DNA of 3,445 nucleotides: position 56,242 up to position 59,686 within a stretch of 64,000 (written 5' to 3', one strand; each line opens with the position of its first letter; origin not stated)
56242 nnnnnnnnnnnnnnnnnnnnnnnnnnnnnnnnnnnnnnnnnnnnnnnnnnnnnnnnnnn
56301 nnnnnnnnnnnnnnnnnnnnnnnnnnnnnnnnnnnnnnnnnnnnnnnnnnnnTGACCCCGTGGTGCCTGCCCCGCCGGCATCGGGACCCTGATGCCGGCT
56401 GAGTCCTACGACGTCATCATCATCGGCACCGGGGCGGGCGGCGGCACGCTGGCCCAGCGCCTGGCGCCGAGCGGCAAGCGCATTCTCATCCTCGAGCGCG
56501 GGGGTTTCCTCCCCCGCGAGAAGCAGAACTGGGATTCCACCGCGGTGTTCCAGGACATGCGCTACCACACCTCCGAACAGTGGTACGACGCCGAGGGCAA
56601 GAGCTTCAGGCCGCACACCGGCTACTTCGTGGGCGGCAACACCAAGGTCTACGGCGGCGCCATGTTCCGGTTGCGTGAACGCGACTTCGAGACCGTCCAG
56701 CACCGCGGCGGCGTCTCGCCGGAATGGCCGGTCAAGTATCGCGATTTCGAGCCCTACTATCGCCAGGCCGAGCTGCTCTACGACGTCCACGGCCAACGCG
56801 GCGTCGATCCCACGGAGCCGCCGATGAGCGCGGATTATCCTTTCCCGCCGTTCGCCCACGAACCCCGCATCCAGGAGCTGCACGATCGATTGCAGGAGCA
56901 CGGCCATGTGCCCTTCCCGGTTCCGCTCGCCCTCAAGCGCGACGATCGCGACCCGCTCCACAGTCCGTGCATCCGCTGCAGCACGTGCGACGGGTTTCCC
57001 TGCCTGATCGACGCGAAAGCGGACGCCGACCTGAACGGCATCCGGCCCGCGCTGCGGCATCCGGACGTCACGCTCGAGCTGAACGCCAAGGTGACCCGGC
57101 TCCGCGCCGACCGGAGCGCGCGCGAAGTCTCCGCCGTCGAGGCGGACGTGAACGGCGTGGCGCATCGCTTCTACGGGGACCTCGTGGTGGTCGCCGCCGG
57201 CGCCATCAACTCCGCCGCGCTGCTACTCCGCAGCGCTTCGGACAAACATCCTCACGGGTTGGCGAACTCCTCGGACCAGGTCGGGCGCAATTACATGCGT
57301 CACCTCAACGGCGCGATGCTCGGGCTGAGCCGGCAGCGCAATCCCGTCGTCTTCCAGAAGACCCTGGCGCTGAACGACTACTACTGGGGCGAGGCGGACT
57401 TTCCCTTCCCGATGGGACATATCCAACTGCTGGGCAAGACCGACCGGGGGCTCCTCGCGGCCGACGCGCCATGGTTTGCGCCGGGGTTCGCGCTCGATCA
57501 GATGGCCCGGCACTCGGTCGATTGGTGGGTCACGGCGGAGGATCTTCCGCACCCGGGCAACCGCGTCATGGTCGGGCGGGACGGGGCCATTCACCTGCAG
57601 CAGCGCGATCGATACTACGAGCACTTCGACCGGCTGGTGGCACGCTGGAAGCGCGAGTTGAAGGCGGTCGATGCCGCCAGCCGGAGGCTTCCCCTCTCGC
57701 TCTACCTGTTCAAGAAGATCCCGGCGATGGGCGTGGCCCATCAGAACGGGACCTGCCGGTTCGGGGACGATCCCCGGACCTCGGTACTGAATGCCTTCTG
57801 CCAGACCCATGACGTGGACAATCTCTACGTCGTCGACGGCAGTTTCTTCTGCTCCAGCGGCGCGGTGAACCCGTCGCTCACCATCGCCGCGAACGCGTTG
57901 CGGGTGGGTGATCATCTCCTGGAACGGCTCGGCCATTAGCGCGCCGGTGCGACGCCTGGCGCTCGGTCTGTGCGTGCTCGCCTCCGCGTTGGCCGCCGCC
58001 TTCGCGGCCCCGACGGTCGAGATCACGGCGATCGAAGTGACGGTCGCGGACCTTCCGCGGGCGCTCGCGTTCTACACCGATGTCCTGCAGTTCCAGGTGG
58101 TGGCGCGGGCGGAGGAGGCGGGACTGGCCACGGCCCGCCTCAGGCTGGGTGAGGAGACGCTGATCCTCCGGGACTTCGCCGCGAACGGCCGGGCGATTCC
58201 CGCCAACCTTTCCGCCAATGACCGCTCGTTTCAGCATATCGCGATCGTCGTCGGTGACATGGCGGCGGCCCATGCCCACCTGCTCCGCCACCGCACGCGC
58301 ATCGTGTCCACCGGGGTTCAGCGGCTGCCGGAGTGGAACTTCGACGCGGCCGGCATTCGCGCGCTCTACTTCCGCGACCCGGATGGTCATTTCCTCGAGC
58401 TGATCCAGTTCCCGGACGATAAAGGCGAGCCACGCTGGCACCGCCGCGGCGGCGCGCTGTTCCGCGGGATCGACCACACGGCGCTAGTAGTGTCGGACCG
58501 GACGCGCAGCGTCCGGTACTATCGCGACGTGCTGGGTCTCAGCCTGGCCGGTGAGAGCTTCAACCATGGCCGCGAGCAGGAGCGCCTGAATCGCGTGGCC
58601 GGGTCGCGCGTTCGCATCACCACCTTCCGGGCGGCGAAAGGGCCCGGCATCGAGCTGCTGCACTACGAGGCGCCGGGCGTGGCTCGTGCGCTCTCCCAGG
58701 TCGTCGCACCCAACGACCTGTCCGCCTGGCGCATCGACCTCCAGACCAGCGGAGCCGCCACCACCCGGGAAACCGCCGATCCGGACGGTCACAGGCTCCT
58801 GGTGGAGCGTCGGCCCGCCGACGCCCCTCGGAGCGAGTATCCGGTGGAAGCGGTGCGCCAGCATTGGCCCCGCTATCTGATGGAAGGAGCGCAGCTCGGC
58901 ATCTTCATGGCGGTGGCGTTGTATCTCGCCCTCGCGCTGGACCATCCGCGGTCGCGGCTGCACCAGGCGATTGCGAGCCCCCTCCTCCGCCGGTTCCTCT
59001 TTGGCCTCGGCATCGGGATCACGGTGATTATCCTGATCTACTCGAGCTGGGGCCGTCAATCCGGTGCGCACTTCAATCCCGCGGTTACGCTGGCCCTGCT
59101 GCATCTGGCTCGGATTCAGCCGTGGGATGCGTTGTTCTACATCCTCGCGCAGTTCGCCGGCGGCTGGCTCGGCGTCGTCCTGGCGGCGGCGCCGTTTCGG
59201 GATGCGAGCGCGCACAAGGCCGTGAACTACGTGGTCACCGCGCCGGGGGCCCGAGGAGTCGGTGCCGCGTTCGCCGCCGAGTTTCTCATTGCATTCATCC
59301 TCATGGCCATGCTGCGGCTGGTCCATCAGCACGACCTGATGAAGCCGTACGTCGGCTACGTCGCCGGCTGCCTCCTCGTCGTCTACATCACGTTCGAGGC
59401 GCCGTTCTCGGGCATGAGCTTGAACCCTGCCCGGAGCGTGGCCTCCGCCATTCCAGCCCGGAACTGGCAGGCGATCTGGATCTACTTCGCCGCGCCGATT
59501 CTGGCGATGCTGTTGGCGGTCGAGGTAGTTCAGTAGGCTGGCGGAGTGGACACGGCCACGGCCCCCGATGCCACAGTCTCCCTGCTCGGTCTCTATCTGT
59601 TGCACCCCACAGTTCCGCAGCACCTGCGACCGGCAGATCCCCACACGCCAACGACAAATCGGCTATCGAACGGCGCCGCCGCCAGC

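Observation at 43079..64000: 21-kb all-plus-strand block that reads like an AraC-headed oxidant/electrophile and desiccation stress island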

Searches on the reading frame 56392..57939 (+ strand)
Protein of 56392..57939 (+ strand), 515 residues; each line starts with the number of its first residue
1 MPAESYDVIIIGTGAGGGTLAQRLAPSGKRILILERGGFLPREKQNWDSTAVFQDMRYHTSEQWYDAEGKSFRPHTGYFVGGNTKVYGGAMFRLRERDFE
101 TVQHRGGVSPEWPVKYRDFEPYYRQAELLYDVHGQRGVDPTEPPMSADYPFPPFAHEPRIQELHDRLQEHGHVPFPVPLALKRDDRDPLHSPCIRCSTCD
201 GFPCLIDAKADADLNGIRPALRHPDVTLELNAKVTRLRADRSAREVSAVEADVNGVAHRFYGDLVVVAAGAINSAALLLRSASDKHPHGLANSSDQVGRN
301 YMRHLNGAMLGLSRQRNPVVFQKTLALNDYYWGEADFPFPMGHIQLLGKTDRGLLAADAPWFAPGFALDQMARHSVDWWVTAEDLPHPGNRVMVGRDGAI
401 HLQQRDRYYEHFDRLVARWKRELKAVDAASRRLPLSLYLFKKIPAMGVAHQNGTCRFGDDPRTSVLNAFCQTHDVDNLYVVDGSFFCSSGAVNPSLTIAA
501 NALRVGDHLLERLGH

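Call 7: search_protein_families(library=pfam, proteins=[window:56392-57939:+], max_evalue=0.01)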
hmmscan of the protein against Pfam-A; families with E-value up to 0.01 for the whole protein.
window:56392-57939:+ (515 aa): 7 families
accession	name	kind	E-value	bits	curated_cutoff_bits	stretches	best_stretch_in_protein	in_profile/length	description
PF05199.19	GMC_oxred_C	-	3e-19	70.4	24.6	1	446-502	83-139/139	GMC oxidoreductase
PF00732.25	GMC_oxred_N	-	4.9e-10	40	23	1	50-305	14-217/218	GMC oxidoreductase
PF07992.20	Pyr_redox_2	-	4.9e-06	26.6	26.1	0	6-41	1-36/291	Pyridine nucleotide-disulphide oxidoreductase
PF01266.30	DAO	-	0.00032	20.8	27.9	1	7-274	1-207/353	FAD dependent oxidoreductase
PF13450.12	NAD_binding_8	-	0.0011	19.6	21.9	1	10-37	1-28/68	NAD(P)-binding Rossmann-like domain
PF00890.30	FAD_binding_2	-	0.0014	18.3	20.4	0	7-38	1-32/414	FAD binding domain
PF05834.18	Lycopene_cycl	-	0.0084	15.7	23.4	0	7-48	1-45/380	Lycopene cyclase protein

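Call 33: search_protein_families(library=ncbifam, proteins=[window:56392-57939:+], max_evalue=0.001)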
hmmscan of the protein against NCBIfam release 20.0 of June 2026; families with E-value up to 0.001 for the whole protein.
window:56392-57939:+ (515 aa): 14 families
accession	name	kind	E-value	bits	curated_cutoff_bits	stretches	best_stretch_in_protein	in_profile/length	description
TIGR03970.1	mycofact_MftG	equivalog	3e-19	69.3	387.45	2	217-282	201-264/487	mycofactocin dehydrogenase MftG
NF002550.0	PRK02106.1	subfamily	1.2e-17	63.6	605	1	4-130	4-135/563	choline dehydrogenase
TIGR04542.1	GMC_mycofac_2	equivalog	5.5e-14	52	400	1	7-101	1-94/425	mycofactocin system GMC family oxidoreductase MftG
NF058674.1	CholsOxChoxAB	equivalog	1e-13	50.7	850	1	448-505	471-528/535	cholesterol oxidase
TIGR01810.1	betA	equivalog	7.3e-12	44.7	732.1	1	7-129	1-128/532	choline dehydrogenase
TIGR02462.1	pyranose_ox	equivalog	4.2e-09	35.8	544.9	1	448-513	482-547/548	pyranose oxidase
TIGR02032.1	GG-red-SF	subfamily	1.4e-06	28.3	158.8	1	6-39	1-34/297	geranylgeranyl reductase family protein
NF004992.0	PRK06370.1-4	equivalog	7.7e-05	21.3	629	1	4-37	3-36/459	FAD-containing oxidoreductase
NF004990.0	PRK06370.1-1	equivalog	0.00025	19.9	842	1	4-39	3-38/459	FAD-containing oxidoreductase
NF009477.0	PRK12843.1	equivalog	0.00028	19.5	758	0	4-37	15-48/578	FAD-dependent oxidoreductase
NF004829.0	PRK06183.1-3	subfamily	0.00034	19.5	390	0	3-36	6-39/520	bifunctional 3-(3-hydroxy-phenyl)propionate/3-hydroxycinnamic acid hydroxylase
NF004943.0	PRK06292.2-1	equivalog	0.00042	19.2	432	0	4-40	2-38/456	dihydrolipoyl dehydrogenase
NF005788.0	PRK07608.1-3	equivalog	0.0005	18.9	478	1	5-49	2-47/388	UbiH/UbiF family hydroxylase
NF005572.0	PRK07251.1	equivalog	0.00095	18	537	0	4-36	2-34/438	FAD-containing oxidoreductase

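Call 68: search_solved_structures(query=window:56392-57939:+, max_evalue=0.00001)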
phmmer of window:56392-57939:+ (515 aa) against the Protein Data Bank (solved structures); distinct sequences matched with E-value up to 0.00001: 17.
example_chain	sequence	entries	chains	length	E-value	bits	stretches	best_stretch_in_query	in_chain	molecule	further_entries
8k6k_A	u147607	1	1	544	1.8e-38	135.6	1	80-512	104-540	Fructose dehydrogenase (N1146A) large subunit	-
8xcm_A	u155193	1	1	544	5.8e-38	134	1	80-512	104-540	Fructose dehydrogenase large subunit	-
7w2j_A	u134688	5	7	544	7.6e-38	133.6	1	80-512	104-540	Fructose dehydrogenase large subunit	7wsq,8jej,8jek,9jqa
6a2u_B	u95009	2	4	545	1.1e-37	133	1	4-514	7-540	Glucose dehydrogenase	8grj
8k6j_A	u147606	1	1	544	1.1e-37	133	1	80-512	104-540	Fructose dehydrogenase (H1147A) large subunit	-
8hdd_A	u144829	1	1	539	1.7e-37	132.4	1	4-510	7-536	Glucose dehydrogenase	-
8xcn_A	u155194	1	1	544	9.8e-37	129.9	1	80-512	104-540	Fructose dehydrogenase large subunit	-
3t37_A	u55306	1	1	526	9.3e-12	47.5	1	224-493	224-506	Probable dehydrogenase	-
4ha6_A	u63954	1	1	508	2.1e-11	46.3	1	224-493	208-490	Pyridoxine 4-oxidase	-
8b7s_A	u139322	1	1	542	2.2e-08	36.3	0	3-127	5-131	Chloramphenicol-inactivating oxidoreductase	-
9fl2_A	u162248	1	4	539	2.9e-08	36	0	449-511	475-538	pyranose oxidase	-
4qi7_A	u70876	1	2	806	1.7e-07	33.4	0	4-100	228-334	Cellobiose dehydrogenase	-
1kdg_A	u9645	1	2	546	2e-06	29.9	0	3-45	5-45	cellobiose dehydrogenase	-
4mif_A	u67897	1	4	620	7.1e-06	28.1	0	449-514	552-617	Pyranose 2-oxidase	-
4mih_A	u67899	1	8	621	7.1e-06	28.1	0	449-514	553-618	Pyranose 2-oxidase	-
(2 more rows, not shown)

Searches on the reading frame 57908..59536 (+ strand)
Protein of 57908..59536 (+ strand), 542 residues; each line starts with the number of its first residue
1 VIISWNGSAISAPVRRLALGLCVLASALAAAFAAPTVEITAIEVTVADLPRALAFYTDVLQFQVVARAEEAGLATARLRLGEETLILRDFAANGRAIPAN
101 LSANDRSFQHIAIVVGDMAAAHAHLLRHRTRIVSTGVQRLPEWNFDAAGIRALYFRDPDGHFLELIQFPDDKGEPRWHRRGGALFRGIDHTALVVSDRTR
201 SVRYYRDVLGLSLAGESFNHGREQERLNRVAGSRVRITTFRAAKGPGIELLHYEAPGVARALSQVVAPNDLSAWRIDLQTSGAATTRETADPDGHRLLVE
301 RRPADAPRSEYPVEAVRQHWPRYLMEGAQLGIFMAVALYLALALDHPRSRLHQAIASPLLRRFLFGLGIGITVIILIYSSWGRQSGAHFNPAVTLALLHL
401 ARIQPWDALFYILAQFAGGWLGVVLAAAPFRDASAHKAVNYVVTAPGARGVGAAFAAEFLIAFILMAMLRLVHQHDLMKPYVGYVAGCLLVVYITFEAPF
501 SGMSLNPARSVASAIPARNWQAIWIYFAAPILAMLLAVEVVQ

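Call 7: search_protein_families(library=pfam, proteins=[window:57908-59536:+], max_evalue=0.01)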
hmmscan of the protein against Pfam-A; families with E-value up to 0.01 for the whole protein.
window:57908-59536:+ (542 aa): 5 families
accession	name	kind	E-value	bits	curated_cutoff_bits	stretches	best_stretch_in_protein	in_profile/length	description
PF00230.25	MIP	-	7.1e-27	95.1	25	1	360-537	41-218/222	Major intrinsic protein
PF00903.31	Glyoxalase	-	4.2e-22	79.2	20.6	2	41-165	4-121/121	Glyoxalase/Bleomycin resistance protein/Dioxygenase superfamily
PF13669.12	Glyoxalase_4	-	6.7e-08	33.2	27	1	42-139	3-100/109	Glyoxalase/Bleomycin resistance protein/Dioxygenase superfamily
PF22677.2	Ble-like_N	-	1.2e-06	28.6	24.5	0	40-64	3-27/41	Bleomycin resistance protein-like N-terminal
PF18029.7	Glyoxalase_6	-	1.8e-05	25.7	23.6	1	43-164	3-104/106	Glyoxalase-like domain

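Call 33: search_protein_families(library=ncbifam, proteins=[window:57908-59536:+], max_evalue=0.001)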
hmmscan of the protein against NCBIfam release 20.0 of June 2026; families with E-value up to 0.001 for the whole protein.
window:57908-59536:+ (542 aa): 38 families (the best 25 are shown)
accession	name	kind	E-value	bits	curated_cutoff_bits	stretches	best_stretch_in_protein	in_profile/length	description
TIGR00861.1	MIP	subfamily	3.7e-36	125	171.25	1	332-539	10-222/224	MIP family channel protein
NF003838.0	PRK05420.1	equivalog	7.4e-15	55.1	256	1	367-538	41-220/231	aquaporin Z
NF000094.1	354827590_fosA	exception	1.6e-12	47.7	275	1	41-164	7-110/135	FosA family fosfomycin resistance glutathione transferase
NF000496.2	Fos_GSH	equivalog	8.4e-12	45.4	180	1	40-165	6-114/136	fosfomycin resistance glutathione transferase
NF050075.1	SMU1112c_YaeR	equivalog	1.5e-11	44.6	140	2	186-246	2-62/125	SMU1112c/YaeR family gloxylase I-like metalloprotein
NF000221.4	FosA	exception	7.5e-09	35.6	250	0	42-165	8-114/137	FosA family fosfomycin resistance glutathione transferase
NF000493.1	Fos_BSH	exception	1.7e-08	34.9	240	1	39-165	4-115/137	FosB/FosD family fosfomycin resistance bacillithiol transferase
NF000124.1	fos-Vibrio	exception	1.7e-08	34.7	250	0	40-165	6-109/132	FosG/FosC2-related fosfomycin resistance glutathione transferase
NF003152.0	PRK04101.1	equivalog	2.5e-08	34.4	171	1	39-165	5-116/139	metallothiol transferase FosB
TIGR00068.2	glyox_I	equivalog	3.5e-08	33.5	120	0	104-167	84-139/143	lactoylglutathione lyase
NF000467.1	FosG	exception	4.6e-08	33.1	240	0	41-164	7-108/132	FosG family fosfomycin resistance glutathione transferase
TIGR03081.1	metmalonyl_epim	equivalog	6.5e-08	33.2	114.95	1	41-135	4-101/129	methylmalonyl-CoA epimerase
NF008551.0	PRK11478.1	equivalog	6.9e-08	33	148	0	40-166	8-127/129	VOC family protein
TIGR02295.1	HpaD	equivalog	1.1e-07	31.4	321.4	1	38-221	4-173/298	3,4-dihydroxyphenylacetate 2,3-dioxygenase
NF051469.1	fosA13_fam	exception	1.7e-07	31.3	290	0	41-164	7-112/136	FosA13 family fosfomycin resistance glutathione transferase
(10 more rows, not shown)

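Call 65: find_homologous_proteins(query=window:57908-59536:+, max_evalue=1e-10)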
Query window:57908-59536:+ (542 aa): 3300 proteins with E <= 1e-10 among 8000 candidates; the best 120 are listed.
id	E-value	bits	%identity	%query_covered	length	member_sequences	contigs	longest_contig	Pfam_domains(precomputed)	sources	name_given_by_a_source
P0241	0.0e+0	1195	100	100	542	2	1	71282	PF22677.3,PF13669.13,PF00230.26,PF00903.32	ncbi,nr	ncbi:MAG: aquaporin [Gemmatimonadales bacterium]|nr:aquaporin [Gemmatimonadales bacterium]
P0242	1.6e-281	953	81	98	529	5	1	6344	PF22677.3,PF13669.13,PF00230.26,PF00903.32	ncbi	-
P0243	9.8e-274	927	78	98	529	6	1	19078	PF22677.3,PF13669.13,PF00230.26,PF00903.32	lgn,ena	-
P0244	2.2e-271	919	78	98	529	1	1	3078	PF22677.3,PF13669.13,PF00230.26,PF00903.32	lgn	-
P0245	1.4e-269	914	78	98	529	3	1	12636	PF22677.3,PF13669.13,PF00230.26,PF00903.32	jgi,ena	-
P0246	1.4e-269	914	78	98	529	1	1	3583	PF22677.3,PF13669.13,PF00230.26,PF00903.32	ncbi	-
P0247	1.6e-269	913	77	98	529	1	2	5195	PF22677.3,PF13669.13,PF00230.26,PF00903.32,PF18029.8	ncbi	-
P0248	4.3e-266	902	78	98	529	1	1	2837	PF22677.3,PF13669.13,PF00230.26,PF00903.32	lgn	-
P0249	6.2e-266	901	76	96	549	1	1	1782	PF22677.3,PF13669.13,PF00230.26,PF00903.32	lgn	-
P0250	4.3e-263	892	74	97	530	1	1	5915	PF22677.3,PF13669.13,PF00230.26,PF00903.32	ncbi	-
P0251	8.9e-260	881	79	93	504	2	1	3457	PF22677.3,PF13669.13,PF00230.26,PF00903.32,PF18029.8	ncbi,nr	ncbi:MAG: aquaporin [Gemmatimonadales bacterium]|nr:aquaporin [Gemmatimonadales bacterium]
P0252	3.3e-259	879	75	96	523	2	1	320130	PF22677.3,PF13669.13,PF00230.26,PF00903.32,PF18029.8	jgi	-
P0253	1.3e-257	874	78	92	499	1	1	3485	PF22677.3,PF13669.13,PF00230.26,PF00903.32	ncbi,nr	ncbi:MAG: aquaporin [Acidobacteria bacterium]|nr:aquaporin [Acidobacteriota bacterium]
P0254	3.1e-243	827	72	96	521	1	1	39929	PF13669.13,PF00230.26,PF00903.32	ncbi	-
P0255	4.5e-242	823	70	97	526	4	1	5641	PF22677.3,PF13669.13,PF00230.26,PF00903.32,PF18029.8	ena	-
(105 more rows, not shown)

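Call 66: find_encoding_contigs(protein=P0241, flank=10000, max_places=2)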
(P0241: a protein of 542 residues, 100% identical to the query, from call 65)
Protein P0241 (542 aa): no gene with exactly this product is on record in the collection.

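Call 83: find_encoding_contigs(protein=P0252, flank=10000, max_places=1)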
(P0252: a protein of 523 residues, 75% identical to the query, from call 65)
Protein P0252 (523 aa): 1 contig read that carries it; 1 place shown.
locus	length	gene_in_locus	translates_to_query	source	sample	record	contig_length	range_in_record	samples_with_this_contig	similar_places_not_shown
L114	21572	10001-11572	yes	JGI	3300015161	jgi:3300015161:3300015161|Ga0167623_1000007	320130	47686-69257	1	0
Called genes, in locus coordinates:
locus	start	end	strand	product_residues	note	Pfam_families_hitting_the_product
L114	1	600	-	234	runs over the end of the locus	PF09335:VTT_dom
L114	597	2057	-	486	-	PF01134:GIDA, PF01266:DAO (faint), PF03486:HI0933_like (faint), PF07992:Pyr_redox_2, PF12831:FAD_oxidored (faint), PF13738:Pyr_redox_3, PF00070:Pyr_redox, PF02852:Pyr_redox_dim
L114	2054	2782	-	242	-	PF13641:Glyco_tranf_2_3, PF00535:Glycos_transf_2, PF10111:Glyco_tranf_2_2 (faint)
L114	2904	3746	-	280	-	PF04784:DUF547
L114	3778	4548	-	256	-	PF12740:PETase (weak), PF01738:DLH, PF20434:BD-FAE (faint), PF00561:Abhydrolase_1 (faint), PF12146:Hydrolase_4 (faint), PF12697:Abhydrolase_6 (weak), PF02230:Abhydrolase_2, PF00326:Peptidase_S9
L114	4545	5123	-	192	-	PF04542:Sigma70_r2, PF08281:Sigma70_r4_2, PF04545:Sigma70_r4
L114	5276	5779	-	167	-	PF07884:VKOR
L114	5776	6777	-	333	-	PF00106:adh_short, PF08659:KR, PF13561:adh_short_C2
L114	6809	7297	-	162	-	PF01641:SelR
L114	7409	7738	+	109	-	PF00190:Cupin_1 (faint), PF07883:Cupin_2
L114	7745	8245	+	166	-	PF07274:DUF1440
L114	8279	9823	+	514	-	PF00732:GMC_oxred_N, PF00890:FAD_binding_2 (faint), PF01266:DAO (faint), PF05199:GMC_oxred_C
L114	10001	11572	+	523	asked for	PF00903:Glyoxalase, PF13669:Glyoxalase_4 (faint), PF18029:Glyoxalase_6 (faint), PF22677:Ble-like_N (faint), PF00903:Glyoxalase, PF00230:MIP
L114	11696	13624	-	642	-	PF19291:TREH_N, PF00723:Glyco_hydro_15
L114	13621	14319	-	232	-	PF06764:DUF1223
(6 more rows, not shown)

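Call 84: find_encoding_contigs(protein=P0243, flank=10000, max_places=1)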
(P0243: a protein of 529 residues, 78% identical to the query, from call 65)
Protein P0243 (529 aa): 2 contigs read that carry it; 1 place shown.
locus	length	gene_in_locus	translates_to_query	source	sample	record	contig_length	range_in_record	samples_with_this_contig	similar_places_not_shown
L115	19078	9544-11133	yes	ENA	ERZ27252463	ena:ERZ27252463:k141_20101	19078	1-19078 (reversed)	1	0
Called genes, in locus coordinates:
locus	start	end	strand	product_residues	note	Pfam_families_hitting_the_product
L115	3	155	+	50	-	?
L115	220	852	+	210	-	-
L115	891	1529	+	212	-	-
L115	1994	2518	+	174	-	PF04224:DUF417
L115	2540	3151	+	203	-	PF13628:DUF4142, PF03713:DUF305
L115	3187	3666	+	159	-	PF07098:DUF1360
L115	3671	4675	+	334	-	PF00106:adh_short, PF08659:KR, PF13561:adh_short_C2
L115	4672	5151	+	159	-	PF07274:DUF1440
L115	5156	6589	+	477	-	PF01229:Glyco_hydro_39, PF00150:Cellulase (weak), PF11790:Glyco_hydro_cc (weak)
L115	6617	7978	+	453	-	PF10091:Glycoamylase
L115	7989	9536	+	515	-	PF00732:GMC_oxred_N, PF00890:FAD_binding_2 (faint), PF07992:Pyr_redox_2 (faint), PF05199:GMC_oxred_C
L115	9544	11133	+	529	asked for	PF00903:Glyoxalase, PF13669:Glyoxalase_4 (faint), PF22677:Ble-like_N (faint), PF00903:Glyoxalase, PF00230:MIP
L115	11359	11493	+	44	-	-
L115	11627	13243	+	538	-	PF00034:Cytochrom_C (faint)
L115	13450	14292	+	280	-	PF13668:Ferritin_2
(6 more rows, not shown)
